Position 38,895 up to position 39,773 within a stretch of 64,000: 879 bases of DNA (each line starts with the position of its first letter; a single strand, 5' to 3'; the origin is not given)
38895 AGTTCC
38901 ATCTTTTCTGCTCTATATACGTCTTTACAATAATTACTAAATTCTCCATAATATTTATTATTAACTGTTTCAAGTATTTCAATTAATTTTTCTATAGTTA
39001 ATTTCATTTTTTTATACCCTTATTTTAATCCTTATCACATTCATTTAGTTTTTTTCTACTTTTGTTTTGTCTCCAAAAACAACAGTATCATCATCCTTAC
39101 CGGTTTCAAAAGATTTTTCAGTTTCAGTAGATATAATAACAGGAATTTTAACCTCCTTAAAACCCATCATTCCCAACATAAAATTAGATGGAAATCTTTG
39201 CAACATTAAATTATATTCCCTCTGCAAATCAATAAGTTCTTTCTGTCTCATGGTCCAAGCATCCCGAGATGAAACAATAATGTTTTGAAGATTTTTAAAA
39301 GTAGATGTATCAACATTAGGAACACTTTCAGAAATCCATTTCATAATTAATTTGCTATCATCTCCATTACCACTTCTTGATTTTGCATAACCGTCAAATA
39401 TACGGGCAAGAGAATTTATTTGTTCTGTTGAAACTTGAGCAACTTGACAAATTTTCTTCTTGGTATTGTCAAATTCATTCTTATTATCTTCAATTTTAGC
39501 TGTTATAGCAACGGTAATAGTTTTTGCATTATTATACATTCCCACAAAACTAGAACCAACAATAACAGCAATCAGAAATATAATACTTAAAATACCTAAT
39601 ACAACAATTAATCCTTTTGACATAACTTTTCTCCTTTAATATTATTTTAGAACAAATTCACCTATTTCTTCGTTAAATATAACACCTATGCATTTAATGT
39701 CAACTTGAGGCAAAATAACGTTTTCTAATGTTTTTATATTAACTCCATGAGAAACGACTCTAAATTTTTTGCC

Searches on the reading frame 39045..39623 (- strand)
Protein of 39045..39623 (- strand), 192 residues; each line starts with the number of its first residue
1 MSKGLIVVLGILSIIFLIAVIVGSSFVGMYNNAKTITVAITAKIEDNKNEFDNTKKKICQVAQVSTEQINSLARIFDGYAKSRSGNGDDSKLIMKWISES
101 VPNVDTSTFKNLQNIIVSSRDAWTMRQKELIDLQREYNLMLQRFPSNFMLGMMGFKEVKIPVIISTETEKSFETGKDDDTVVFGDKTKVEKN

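Call 33: search_protein_families(library=phrogs, proteins=[window:39045-39623:-], max_evalue=0.001)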
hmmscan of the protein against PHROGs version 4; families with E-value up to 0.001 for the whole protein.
window:39045-39623:- (192 aa): 1 family
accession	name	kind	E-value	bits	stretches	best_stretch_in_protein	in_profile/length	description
phrog_1383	-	head and packaging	2.2e-37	129.5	1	3-179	4-182/187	virion structural protein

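Call 59: search_dna_similar(query=window:39045-39623:-, collection=phages, mode=protein, max_rows=12)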
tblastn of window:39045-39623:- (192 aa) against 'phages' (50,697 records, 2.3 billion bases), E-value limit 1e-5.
Records with a match: 93; places in all: 93; records where one place covers at least 80% of the query: 65.
Best place of each record, by identity: <60% 93.
By first word of the organism name: Acinetobacter 23; Prevotella 15; Vibrio 14; Aeromonas 8; Sinorhizobium 8; Tenacibaculum 5; Xanthomonas 4; Cronobacter 4; Pectobacterium 4; Bacillus 2; and 5 more.
By host as written in the record: Prevotella sp. 15; Acinetobacter baumannii 10; Sinorhizobium meliloti 7; - 5; Aeromonas hydrophila 5; Vibrio cholerae 4; Vibrio parahaemolyticus ATCC 33844 3; Tenacibaculum maritimum 3; and 29 more.
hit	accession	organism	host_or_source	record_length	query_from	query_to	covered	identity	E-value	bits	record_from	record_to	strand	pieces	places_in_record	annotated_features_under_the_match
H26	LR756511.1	uncultured phage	metagenomic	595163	40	181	74%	36.4%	3e-16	82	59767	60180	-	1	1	record has no annotation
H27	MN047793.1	Xanthomonas phage Xoo-sp13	Xanthomonas oryzae pv. oryzae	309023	25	178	80%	32.7%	5e-16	81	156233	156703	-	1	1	hypothetical protein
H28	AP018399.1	Xanthomonas phage XacN1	Xanthomonas citri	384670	19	178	83%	30.1%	8e-18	86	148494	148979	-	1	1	hypothetical protein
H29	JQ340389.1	Vibrio phage pVp-1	Vibrio parahaemolyticus ATCC 33844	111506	19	175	82%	30.5%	1e-11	68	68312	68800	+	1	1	hypothetical protein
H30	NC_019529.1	Vibrio phage pVp-1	Vibrio parahaemolyticus ATCC 33844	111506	19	175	82%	30.5%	1e-11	68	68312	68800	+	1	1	virion structural protein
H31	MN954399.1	Vibrio phage VPT02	Vibrio parahaemolyticus ATCC 33844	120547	19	175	82%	29.9%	5e-11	66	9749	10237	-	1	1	hypothetical protein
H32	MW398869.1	Vibrio phage VPG01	Vibrio parahaemolyticus FORC023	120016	19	175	82%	29.3%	6e-11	66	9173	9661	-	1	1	hypothetical protein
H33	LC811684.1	Vibrio phage VF16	Vibrio parahaemolyticus NBRC 12711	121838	19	175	82%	29.3%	7e-11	66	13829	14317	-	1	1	hypothetical protein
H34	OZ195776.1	Vibrio phage D479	Seawater and oysters mix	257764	24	178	81%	29.6%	1e-11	68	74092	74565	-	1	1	virion structural protein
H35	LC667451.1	Burkholderia phage FLC9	Burkholderia glumae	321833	20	176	82%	29.1%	2e-16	82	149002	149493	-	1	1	hypothetical protein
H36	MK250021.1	Prevotella phage Lak-B2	Prevotella sp.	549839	23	183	84%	28.2%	3e-10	64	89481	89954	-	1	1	record has no annotation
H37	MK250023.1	Prevotella phage Lak-B4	Prevotella sp.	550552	23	183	84%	28.2%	3e-10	64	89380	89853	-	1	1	record has no annotation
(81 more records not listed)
